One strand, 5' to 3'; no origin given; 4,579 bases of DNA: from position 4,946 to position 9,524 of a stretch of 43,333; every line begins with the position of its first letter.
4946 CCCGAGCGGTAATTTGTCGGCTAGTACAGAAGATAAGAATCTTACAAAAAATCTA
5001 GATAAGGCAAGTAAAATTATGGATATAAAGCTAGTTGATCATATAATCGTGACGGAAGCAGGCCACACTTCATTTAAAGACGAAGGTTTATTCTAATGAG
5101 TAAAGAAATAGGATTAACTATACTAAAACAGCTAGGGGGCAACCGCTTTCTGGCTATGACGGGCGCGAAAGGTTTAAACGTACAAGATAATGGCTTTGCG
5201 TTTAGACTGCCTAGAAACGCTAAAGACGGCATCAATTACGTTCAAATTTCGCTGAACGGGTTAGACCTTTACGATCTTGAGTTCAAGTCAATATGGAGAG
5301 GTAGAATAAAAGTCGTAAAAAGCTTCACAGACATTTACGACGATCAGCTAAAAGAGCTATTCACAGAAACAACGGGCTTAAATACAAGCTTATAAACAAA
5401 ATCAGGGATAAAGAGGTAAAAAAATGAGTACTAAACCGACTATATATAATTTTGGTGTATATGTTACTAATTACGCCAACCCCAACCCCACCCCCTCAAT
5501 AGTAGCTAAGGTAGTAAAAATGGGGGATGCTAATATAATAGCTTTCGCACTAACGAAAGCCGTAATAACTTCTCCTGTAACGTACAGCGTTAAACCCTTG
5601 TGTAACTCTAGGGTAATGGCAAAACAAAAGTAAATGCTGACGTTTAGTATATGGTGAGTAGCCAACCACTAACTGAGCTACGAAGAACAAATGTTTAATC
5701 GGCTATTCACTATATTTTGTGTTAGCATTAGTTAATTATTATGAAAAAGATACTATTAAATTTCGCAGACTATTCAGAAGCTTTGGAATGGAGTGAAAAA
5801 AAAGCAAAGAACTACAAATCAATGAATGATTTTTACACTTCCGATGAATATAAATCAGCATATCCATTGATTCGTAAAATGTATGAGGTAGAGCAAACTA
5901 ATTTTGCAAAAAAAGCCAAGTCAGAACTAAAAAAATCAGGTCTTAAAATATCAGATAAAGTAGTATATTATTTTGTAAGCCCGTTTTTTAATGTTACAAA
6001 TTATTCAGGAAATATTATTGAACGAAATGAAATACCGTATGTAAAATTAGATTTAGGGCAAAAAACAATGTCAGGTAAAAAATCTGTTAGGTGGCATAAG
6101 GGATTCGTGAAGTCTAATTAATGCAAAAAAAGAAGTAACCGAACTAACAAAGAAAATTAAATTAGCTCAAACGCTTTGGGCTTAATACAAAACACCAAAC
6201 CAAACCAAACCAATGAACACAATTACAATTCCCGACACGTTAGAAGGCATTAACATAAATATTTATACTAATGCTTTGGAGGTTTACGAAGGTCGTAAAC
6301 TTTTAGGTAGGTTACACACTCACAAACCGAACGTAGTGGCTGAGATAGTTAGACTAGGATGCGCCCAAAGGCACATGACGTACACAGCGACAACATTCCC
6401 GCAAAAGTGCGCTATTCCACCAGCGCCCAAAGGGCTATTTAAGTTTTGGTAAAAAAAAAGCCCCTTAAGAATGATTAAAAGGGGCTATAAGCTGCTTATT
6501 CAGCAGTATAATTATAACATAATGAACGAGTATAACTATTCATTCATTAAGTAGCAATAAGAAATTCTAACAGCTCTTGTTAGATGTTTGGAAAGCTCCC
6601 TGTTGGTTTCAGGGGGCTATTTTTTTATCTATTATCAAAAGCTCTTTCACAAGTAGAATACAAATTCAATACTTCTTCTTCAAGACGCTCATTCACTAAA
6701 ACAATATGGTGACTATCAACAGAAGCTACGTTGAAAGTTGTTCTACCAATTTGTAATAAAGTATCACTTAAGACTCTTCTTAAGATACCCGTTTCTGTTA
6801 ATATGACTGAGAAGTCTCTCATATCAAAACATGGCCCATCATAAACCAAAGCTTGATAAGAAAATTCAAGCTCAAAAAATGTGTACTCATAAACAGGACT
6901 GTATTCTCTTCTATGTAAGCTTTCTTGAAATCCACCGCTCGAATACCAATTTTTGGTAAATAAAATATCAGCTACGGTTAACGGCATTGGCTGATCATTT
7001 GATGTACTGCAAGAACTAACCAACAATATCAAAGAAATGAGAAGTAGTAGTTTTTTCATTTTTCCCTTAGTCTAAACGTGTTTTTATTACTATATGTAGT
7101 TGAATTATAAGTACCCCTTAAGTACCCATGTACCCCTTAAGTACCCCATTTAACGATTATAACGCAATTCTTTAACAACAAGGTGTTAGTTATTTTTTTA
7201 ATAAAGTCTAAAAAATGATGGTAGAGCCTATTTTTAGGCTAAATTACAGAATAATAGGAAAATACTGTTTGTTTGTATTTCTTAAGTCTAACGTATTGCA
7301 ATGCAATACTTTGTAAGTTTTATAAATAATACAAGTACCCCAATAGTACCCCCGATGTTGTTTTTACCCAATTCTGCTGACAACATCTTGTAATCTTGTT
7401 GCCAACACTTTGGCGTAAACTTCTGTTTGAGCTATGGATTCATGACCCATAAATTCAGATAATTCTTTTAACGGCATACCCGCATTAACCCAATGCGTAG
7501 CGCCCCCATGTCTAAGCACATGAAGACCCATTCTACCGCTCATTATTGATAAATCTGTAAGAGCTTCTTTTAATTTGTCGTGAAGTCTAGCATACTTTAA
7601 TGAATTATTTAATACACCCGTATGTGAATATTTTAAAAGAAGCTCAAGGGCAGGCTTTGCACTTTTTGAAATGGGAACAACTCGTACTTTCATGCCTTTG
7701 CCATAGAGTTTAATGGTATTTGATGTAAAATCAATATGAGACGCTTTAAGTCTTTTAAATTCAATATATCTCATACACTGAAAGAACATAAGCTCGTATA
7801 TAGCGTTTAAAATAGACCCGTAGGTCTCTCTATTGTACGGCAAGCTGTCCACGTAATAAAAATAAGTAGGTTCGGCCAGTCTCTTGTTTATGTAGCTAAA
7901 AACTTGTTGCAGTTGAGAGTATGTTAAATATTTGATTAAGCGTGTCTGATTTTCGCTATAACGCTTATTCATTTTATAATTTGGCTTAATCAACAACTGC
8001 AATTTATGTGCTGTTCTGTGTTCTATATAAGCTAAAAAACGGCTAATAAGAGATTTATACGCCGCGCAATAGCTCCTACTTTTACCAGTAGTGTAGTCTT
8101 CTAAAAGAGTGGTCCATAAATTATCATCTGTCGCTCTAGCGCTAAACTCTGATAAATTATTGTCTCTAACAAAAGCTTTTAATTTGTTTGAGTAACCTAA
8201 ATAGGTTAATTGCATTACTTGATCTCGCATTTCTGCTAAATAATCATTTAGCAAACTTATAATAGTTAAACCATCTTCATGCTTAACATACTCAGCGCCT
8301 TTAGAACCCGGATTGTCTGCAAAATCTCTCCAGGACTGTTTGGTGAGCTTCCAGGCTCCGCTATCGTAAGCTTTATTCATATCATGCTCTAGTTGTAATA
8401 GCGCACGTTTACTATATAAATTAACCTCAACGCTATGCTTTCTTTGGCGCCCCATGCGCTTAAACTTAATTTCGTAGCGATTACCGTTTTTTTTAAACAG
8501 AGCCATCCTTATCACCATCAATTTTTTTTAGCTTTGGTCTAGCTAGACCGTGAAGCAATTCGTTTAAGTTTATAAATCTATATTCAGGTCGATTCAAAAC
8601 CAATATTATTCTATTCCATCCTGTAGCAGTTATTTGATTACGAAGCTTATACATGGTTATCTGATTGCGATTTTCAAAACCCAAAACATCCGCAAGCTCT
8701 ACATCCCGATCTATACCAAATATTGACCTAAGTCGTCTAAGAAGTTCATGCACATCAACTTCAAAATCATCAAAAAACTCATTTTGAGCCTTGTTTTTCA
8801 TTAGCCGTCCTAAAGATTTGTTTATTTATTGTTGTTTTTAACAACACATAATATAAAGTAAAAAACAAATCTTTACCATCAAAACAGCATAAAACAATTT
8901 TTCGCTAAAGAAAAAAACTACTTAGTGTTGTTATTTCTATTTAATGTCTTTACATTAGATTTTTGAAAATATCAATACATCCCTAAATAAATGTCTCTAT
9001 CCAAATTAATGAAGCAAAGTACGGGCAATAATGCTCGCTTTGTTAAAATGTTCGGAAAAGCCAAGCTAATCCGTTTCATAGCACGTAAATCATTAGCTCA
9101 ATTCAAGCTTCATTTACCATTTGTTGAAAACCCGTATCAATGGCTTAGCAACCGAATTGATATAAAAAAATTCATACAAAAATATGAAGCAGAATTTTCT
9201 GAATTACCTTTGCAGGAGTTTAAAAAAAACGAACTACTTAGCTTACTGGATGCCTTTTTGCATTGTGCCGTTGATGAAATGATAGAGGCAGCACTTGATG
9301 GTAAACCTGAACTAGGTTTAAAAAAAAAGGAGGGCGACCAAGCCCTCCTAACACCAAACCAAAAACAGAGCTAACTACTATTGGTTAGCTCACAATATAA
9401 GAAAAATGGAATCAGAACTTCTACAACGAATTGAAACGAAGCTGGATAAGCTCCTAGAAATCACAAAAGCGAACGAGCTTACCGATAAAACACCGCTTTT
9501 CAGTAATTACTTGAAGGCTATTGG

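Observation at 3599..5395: Early-promoter-driven ArdC-like, RadC/JAB-like and unknown 99-aa operon: candidate anti-defence island in a phage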

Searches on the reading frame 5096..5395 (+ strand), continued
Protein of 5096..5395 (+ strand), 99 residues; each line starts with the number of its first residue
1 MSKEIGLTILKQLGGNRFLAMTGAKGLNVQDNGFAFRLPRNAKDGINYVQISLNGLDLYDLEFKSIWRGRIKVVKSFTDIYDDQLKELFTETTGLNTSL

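Call 79: get_annotated_region(hit=H114, flank=7000)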
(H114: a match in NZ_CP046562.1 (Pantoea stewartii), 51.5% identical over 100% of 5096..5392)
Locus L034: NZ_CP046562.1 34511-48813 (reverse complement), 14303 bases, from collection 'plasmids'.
description: Pantoea stewartii subsp. stewartii strain ATCC 8199 plasmid p4, complete sequence
organism: Pantoea stewartii (NCBI taxid 66271)
taxonomy: Bacteria; Pseudomonadota; Gammaproteobacteria; Enterobacterales; Erwiniaceae; Pantoea; Pantoea stewartii
host: -; source: Zea mays var. Rugosa (Sweet corn),whole organism; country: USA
typing (MOB-suite, as given by PLSDB): non-mobilizable; replicon rep_cluster_2203
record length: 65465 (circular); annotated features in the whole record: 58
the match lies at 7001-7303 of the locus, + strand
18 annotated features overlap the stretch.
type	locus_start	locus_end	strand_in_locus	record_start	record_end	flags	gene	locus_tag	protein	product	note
CDS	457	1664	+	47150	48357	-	-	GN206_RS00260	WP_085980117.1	IS3 family transposase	-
CDS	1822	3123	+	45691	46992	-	-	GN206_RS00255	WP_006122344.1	T3SS effector OspC family protein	-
CDS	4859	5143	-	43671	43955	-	-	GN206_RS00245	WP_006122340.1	helix-turn-helix transcriptional regulator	-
CDS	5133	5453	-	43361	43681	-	-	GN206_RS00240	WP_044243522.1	type II toxin-antitoxin system RelE/ParE family toxin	-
CDS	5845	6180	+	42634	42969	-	-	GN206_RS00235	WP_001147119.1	type II toxin-antitoxin system RelE/ParE family toxin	GO:0008219 - cell death [Evidence IEA]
CDS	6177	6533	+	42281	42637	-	-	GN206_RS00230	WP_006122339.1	hypothetical protein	-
CDS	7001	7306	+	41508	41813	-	-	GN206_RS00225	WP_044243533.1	hypothetical protein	-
CDS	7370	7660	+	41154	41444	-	-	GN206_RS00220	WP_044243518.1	hypothetical protein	-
CDS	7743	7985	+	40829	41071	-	-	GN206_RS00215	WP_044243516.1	hypothetical protein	-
CDS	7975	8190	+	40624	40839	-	-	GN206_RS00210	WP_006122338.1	hypothetical protein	-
CDS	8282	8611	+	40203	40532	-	-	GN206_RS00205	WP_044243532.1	hypothetical protein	-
CDS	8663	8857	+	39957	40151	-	-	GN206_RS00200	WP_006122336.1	hypothetical protein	-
CDS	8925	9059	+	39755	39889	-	-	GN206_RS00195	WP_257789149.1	hypothetical protein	-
CDS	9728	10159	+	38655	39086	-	-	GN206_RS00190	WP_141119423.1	relaxosome protein TraM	-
CDS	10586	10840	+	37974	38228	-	-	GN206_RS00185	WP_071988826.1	NAD-dependent epimerase/dehydratase family protein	-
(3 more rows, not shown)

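Call 90: predict_structure(protein=P0091)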
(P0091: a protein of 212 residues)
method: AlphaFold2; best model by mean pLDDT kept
length: 212 residues; sequences in the alignment: 1
mean_pLDDT: 38.3   pTM: 0.26
mean pLDDT of the five models: 38.3, 38.0, 38.0, 36.3, 35.9
residues with pLDDT >= 90: 0; 70-90: 0; 50-70: 10; < 50: 202
segments of 3 or more residues with pLDDT < 50: 1-66, 68-79, 83-148, 150-159, 166-174, 176-212
pLDDT, mean of each block of 10 residues (from residue 1): 38 33 40 44 39 35 44 43 45 39 28 37 36 32 43 44 47 44 32 35 31 27
secondary structure, 60 per line:
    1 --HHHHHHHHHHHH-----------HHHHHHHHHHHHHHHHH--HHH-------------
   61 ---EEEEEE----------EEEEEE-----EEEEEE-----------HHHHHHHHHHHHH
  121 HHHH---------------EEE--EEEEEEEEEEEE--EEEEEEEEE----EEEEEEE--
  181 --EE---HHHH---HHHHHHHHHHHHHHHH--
elements in order: H3-14 H26-42 E64-69 E80-85 E91-96 H108-124 E140-142 E145-156 E159-167 E172-178 H188-191 H195-210

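Call 91: search_protein_families(library=padloc, proteins=[window:5096-5395:+], max_evalue=0.01)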
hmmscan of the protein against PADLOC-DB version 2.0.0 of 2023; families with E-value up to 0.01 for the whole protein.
window:5096-5395:+ (99 aa): 0 families

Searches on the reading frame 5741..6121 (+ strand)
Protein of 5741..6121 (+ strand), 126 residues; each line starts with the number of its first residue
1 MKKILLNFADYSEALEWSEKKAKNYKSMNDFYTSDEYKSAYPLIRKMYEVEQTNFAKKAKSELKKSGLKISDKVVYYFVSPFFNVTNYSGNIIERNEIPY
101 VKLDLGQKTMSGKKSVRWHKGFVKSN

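Call 3: search_protein_families(library=pfam, proteins=[window:5741-6121:+], max_evalue=0.01)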
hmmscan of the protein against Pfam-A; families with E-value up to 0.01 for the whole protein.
window:5741-6121:+ (126 aa): 0 families

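Call 4: search_protein_families(library=phrogs, proteins=[window:5741-6121:+], max_evalue=0.01)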
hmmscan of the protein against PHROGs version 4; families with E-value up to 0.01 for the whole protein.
window:5741-6121:+ (126 aa): 0 families

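Call 60: search_protein_families(library=ncbifam, proteins=[window:5741-6121:+], max_evalue=0.01)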
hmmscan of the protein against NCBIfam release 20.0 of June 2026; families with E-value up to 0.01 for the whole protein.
window:5741-6121:+ (126 aa): 0 families

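Call 91: search_protein_families(library=padloc, proteins=[window:5741-6121:+], max_evalue=0.01)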
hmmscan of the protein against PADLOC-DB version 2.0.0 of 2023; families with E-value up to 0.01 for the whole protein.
window:5741-6121:+ (126 aa): 0 families

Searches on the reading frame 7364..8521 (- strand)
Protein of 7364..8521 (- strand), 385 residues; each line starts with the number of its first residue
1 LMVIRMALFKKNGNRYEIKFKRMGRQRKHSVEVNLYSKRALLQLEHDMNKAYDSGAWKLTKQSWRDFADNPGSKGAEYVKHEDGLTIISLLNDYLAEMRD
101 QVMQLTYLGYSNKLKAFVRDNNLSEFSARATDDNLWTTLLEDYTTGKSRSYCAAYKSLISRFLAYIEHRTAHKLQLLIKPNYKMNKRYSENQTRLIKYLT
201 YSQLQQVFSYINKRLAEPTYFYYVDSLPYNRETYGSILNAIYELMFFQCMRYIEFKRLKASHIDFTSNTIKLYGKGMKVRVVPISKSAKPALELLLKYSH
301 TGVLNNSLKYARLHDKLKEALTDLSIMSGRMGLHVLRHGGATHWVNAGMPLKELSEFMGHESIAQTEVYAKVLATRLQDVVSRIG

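Call 3: search_protein_families(library=pfam, proteins=[window:7364-8521:-], max_evalue=0.01)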
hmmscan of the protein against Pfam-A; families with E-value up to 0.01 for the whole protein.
window:7364-8521:- (385 aa): 1 family
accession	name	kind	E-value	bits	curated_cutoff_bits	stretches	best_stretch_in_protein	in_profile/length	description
PF00589.27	Phage_integrase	-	7.6e-19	68.6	27.1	1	239-373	25-169/172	Phage integrase family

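Call 4: search_protein_families(library=phrogs, proteins=[window:7364-8521:-], max_evalue=0.01)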
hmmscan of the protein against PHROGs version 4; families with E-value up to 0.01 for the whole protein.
window:7364-8521:- (385 aa): 6 families
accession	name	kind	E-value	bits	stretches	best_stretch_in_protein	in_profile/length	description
phrog_1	-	integration and excision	1e-29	105.3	1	6-383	114-446/611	integrase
phrog_216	-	integration and excision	8.9e-13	49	1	241-383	79-235/301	integrase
phrog_7269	-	integration and excision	4.4e-10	40.4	1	303-383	3-80/89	integrase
phrog_23271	-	unknown function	9.9e-06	26.4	1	331-372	9-50/67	-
phrog_7685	-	integration and excision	9.8e-05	23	1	305-376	159-227/240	integrase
phrog_34557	-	integration and excision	0.0021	18.8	0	333-372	127-166/183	integrase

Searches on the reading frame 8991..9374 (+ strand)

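Call 60: search_protein_families(library=ncbifam, proteins=[window:8991-9374:+], max_evalue=0.01)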
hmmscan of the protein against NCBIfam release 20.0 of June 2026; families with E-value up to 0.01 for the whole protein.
window:8991-9374:+ (127 aa): 1 family
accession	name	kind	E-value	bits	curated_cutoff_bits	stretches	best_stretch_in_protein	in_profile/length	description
NF005550.0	PRK07209.1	equivalog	0.00055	19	309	1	25-69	325-371/383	ribonucleotide-diphosphate reductase subunit beta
